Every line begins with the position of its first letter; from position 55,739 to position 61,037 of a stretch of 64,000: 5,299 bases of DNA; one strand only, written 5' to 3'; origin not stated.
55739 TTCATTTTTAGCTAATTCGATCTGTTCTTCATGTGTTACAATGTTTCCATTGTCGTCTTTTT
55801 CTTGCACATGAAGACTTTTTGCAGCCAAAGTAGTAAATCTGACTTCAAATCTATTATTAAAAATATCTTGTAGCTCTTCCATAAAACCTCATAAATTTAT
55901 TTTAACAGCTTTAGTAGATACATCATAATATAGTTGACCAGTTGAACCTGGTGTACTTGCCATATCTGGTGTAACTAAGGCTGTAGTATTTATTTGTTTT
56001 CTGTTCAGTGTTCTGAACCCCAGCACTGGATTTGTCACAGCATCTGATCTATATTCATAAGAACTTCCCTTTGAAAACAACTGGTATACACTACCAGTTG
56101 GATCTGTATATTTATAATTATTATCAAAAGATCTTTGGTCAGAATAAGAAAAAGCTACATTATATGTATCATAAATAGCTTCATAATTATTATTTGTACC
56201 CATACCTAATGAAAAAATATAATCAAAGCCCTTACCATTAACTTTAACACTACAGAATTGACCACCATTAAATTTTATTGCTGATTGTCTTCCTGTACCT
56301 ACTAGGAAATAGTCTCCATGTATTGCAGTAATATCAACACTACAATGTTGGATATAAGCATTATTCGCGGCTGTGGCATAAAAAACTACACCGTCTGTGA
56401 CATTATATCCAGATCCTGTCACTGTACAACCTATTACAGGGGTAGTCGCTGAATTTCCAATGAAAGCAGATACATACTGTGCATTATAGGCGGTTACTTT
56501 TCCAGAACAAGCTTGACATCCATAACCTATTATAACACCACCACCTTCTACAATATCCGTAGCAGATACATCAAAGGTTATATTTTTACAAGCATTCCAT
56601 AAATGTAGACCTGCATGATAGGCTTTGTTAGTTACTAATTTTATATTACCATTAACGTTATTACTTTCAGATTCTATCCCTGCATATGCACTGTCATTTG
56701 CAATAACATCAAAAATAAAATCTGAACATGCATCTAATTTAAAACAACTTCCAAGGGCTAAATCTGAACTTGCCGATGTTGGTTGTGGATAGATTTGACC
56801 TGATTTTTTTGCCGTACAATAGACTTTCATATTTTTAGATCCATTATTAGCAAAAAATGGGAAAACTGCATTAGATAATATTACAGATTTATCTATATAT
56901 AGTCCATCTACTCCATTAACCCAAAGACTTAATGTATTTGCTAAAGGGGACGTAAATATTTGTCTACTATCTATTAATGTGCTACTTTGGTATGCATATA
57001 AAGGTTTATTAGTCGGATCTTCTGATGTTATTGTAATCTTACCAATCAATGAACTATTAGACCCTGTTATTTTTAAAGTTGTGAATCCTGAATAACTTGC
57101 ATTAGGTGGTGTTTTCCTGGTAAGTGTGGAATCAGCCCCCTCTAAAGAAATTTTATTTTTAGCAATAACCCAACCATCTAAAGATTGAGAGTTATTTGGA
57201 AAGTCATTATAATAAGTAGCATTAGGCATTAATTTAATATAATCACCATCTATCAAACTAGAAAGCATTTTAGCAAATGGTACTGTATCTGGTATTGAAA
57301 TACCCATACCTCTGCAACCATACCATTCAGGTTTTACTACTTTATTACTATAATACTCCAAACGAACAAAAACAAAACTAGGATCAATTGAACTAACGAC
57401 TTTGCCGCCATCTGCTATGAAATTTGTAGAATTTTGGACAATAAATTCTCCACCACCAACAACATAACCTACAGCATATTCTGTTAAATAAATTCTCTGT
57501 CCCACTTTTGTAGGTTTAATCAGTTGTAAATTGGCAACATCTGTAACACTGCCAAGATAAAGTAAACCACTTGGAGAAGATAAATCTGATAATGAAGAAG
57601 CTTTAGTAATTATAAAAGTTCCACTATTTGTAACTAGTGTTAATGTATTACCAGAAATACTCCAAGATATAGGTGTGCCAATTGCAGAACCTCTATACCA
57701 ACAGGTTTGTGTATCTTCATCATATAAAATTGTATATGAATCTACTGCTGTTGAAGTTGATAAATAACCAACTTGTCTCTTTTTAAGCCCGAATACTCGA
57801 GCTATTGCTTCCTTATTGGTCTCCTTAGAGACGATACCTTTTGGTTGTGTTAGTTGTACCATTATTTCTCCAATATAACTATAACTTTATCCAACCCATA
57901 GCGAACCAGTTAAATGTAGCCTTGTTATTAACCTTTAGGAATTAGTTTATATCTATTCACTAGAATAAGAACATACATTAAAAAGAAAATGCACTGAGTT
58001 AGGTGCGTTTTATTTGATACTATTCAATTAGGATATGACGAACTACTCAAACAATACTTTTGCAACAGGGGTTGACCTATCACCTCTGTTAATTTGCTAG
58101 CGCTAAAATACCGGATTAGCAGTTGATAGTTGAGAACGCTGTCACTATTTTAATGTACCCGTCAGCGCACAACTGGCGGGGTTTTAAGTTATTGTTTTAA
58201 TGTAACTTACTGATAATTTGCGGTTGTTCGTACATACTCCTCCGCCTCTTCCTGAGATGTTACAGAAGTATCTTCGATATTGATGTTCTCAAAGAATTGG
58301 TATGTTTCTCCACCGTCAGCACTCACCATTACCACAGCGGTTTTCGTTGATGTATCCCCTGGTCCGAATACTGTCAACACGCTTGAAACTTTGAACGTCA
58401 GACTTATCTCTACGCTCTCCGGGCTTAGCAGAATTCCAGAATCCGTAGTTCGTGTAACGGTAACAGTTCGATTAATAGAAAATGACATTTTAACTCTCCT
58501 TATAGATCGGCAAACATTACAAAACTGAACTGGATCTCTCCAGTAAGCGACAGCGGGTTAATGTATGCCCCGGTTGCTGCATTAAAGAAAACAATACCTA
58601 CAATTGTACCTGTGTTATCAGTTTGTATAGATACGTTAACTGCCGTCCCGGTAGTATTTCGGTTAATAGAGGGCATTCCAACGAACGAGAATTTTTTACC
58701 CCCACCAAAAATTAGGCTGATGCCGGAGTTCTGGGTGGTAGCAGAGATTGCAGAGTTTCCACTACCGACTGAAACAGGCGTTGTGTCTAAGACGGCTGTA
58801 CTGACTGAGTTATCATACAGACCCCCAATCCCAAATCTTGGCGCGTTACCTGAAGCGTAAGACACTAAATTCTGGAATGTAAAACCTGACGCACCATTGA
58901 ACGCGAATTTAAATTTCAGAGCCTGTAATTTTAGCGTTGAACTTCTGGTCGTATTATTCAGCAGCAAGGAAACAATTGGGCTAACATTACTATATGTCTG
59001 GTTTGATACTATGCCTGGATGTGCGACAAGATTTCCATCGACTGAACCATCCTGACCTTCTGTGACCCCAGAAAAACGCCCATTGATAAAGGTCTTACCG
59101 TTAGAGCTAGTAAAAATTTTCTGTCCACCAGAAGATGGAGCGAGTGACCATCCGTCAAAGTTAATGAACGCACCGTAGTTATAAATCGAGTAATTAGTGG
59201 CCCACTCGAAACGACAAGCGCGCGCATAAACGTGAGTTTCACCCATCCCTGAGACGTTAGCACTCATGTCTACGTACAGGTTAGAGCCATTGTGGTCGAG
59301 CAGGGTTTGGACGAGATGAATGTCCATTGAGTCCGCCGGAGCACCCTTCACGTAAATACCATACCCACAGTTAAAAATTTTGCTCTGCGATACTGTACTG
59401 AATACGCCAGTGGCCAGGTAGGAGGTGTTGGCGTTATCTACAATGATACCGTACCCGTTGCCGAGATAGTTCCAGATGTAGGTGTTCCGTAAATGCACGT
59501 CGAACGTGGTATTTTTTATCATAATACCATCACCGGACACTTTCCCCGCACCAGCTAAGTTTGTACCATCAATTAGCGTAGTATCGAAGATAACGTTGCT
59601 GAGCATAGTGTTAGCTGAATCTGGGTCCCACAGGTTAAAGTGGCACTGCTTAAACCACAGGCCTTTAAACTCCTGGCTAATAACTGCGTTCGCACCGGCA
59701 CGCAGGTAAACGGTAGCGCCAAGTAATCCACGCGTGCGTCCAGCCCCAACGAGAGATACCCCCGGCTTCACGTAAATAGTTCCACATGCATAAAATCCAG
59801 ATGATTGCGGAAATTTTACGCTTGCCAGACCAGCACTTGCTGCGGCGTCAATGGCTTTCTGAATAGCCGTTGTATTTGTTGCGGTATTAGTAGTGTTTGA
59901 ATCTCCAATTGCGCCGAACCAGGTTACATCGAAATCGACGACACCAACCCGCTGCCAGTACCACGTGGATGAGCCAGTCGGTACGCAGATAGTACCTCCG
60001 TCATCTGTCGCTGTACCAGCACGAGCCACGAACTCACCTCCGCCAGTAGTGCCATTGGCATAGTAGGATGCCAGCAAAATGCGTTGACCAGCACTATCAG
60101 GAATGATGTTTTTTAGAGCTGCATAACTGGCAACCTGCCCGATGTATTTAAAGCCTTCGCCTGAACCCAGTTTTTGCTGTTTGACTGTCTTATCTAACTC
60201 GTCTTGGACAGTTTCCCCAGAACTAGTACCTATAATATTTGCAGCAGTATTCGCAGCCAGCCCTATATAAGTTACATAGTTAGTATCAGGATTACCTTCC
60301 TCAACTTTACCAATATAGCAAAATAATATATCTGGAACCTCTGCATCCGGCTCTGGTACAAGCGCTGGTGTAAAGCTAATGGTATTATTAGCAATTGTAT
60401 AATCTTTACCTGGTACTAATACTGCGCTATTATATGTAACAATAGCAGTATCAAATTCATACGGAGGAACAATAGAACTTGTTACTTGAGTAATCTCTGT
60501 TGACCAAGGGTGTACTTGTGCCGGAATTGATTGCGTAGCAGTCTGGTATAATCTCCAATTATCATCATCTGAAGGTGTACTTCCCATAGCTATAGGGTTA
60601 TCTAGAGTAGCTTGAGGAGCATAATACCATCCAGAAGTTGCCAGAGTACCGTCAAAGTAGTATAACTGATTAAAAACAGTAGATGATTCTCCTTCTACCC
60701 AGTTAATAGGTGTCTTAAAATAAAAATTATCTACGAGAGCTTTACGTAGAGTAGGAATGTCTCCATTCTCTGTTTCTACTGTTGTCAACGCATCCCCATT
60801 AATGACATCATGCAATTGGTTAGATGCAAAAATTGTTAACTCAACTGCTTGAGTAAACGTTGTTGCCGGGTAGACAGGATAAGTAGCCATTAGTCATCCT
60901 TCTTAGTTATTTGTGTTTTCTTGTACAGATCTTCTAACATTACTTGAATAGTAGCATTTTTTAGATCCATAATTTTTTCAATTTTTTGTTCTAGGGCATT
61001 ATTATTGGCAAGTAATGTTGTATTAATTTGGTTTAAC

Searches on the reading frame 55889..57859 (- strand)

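Call 89: search_protein_families(library=phrogs, proteins=[window:55889-57859:-], max_evalue=0.00001)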
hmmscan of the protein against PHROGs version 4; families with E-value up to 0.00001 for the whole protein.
window:55889-57859:- (656 aa): 17 families
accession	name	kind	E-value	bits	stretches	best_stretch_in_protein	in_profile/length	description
phrog_5510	-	tail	0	1045.5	1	37-656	174-789/789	tail fiber protein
phrog_22037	-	tail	5.5e-34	118.7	1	2-91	4-93/602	tail spike protein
phrog_9823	-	tail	1e-26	94.6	1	2-154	19-204/725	tail fiber protein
phrog_20024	-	tail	9.8e-22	78.5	1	2-106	4-108/562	tail protein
phrog_23042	-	tail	7.6e-17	61.9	1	4-86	6-83/711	tail protein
phrog_27613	-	tail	6.9e-13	48.8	1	3-88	5-91/779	tail protein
phrog_11182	-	tail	7.7e-13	48.8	1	2-82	4-83/548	tail spike protein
phrog_22560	-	tail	3e-12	46.8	1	2-81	4-85/736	tail protein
phrog_32933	-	tail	1.5e-10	41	1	2-84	4-85/666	tail spike protein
phrog_35653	-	tail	1.7e-09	37.3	1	2-79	4-80/744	tail fiber protein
phrog_38183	-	tail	2.9e-09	36.7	1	2-74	4-76/643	tail protein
phrog_4250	-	tail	6e-09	35.8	1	83-157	130-206/786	EPS depolymerase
phrog_27199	-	tail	1.1e-08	35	1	2-74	4-76/770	tail protein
phrog_7992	-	tail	3.6e-08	33.1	1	3-64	332-393/1163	tail spike protein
phrog_9532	-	tail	6.3e-08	32.6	1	17-155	85-221/759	tail fiber protein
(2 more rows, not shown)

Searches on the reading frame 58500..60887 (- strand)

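Call 89: search_protein_families(library=phrogs, proteins=[window:58500-60887:-], max_evalue=0.00001)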
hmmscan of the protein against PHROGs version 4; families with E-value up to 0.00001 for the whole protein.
window:58500-60887:- (795 aa): 11 families
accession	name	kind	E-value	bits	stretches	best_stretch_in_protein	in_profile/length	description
phrog_4549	-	tail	3.9e-29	102.4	1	8-118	153-265/869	tail fiber protein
phrog_4250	-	tail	1.7e-27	97.2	1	213-360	115-261/786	EPS depolymerase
phrog_9532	-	tail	1.2e-17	64.6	1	225-341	146-261/759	tail fiber protein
phrog_9823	-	tail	1.6e-17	64.2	1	237-348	135-250/725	tail fiber protein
phrog_19374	-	tail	1.8e-14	53.5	1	210-388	432-591/1057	tail protein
phrog_17640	-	tail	2.1e-14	54.6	1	227-349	67-178/431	tail fiber protein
phrog_4818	-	tail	2.1e-14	53.6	1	235-356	223-339/896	tail fiber protein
phrog_18162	-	tail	4.9e-14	52.4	1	234-341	133-242/800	tail fiber protein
phrog_4217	-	tail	8.1e-11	42.2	1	232-381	126-266/694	tail protein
phrog_31454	-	unknown function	1e-09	37.9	1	237-384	80-224/799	-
phrog_2710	-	tail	8.9e-09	35.3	1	122-324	184-353/781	tail fiber protein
